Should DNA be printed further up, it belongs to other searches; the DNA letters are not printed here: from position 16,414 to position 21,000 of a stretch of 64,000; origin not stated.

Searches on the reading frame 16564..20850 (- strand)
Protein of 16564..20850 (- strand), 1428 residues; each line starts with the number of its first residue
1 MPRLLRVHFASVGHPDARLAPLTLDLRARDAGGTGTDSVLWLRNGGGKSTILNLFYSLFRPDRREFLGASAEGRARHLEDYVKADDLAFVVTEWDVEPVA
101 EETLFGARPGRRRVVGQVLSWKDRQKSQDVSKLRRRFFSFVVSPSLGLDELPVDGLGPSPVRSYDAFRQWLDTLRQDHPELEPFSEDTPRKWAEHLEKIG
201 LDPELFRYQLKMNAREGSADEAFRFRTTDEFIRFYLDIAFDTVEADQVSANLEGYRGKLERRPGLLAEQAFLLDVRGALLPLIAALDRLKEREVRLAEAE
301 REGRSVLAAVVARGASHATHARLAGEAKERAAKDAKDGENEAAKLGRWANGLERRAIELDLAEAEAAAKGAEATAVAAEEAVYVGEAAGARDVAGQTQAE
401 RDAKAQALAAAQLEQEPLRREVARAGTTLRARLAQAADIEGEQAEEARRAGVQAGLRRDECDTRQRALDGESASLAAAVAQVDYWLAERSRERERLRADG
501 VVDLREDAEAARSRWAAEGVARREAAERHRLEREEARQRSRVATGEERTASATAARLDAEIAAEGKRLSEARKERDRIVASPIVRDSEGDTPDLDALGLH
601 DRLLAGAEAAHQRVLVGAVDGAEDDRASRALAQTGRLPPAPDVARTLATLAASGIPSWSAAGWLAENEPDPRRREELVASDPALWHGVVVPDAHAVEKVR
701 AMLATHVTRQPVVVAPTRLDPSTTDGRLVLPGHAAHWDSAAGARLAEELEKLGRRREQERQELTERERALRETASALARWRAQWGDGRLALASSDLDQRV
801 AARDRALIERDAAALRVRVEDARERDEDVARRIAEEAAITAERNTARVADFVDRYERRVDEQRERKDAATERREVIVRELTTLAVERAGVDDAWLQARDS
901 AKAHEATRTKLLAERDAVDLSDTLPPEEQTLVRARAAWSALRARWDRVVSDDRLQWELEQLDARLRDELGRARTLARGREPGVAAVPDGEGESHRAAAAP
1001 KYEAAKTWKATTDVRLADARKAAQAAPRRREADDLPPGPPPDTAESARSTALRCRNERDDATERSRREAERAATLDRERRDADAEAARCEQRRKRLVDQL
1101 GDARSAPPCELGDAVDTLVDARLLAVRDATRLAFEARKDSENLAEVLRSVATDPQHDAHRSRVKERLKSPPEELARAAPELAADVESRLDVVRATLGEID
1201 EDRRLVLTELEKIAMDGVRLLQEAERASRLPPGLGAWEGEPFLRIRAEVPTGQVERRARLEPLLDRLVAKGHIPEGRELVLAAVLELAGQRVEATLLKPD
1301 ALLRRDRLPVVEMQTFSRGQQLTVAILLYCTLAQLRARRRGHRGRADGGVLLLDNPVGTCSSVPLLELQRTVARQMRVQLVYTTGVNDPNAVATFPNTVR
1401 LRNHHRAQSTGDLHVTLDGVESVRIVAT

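Call 19: search_protein_families(library=pfam, proteins=[window:16564-20850:-], max_evalue=0.001)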
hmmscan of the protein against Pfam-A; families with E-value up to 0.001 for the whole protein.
window:16564-20850:- (1428 aa): 0 families

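Call 21: search_protein_families(library=padloc, proteins=[window:16564-20850:-], max_evalue=0.00001)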
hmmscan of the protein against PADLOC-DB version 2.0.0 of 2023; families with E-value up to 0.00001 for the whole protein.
window:16564-20850:- (1428 aa): 5 families
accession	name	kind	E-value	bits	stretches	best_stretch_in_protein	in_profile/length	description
PDLC00579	JetC3|JetC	-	1.4e-172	574.6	1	3-1418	4-1427/1453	DUF3584 domain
PDLC00588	JetC3|JetC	-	8.1e-158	525.6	1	38-1404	54-1431/1484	DUF3584 domain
PDLC00578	JetC3|JetC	-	1.8e-117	391.8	1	1-1415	1-1433/1451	DUF3584 domain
PDLC00589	JetC3|JetC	-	5.4e-78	261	1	38-1418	53-1447/1486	DUF3584 domain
PDLC00587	JetC3|JetC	-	7.6e-16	54.8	1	1201-1403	1244-1444/1478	DUF3584 domain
